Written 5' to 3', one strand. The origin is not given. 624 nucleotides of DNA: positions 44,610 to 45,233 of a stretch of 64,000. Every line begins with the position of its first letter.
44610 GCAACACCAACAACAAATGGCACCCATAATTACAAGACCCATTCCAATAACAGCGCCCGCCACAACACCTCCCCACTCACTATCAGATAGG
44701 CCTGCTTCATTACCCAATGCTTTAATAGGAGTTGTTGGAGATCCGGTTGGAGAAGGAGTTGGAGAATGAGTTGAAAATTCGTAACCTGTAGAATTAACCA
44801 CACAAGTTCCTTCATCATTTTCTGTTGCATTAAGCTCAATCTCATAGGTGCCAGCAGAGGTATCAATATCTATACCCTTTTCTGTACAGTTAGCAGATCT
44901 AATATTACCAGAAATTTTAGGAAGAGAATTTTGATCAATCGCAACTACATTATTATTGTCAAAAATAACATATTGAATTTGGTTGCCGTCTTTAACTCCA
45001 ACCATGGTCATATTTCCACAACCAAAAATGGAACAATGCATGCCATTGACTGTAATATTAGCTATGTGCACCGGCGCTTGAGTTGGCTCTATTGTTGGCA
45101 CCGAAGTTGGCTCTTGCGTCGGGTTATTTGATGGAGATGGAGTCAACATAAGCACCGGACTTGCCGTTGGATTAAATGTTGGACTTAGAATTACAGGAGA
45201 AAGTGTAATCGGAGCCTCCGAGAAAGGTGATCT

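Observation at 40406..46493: Family B: three tandem paralogs with eukaryote-like type I membrane glycoprotein architecture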

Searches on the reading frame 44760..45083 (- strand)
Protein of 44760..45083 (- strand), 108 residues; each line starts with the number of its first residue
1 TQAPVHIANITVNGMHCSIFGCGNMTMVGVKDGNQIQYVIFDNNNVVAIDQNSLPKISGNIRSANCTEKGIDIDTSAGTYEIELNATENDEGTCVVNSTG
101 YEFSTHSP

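Call 63: search_protein_families(library=pfam, proteins=[window:44760-45083:-], max_evalue=10)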
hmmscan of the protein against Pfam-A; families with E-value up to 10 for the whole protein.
seq(108 aa): 2 families
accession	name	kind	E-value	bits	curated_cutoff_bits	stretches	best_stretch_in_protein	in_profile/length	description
PF14504.11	CAP_assoc_N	-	0.14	12.4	29.3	1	25-91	37-102/140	CAP-associated N-terminal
PF22761.1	NrS1-1_pol-like_head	-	0.21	12.2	27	1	37-97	26-84/88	NrS-1 polymerase-like head domain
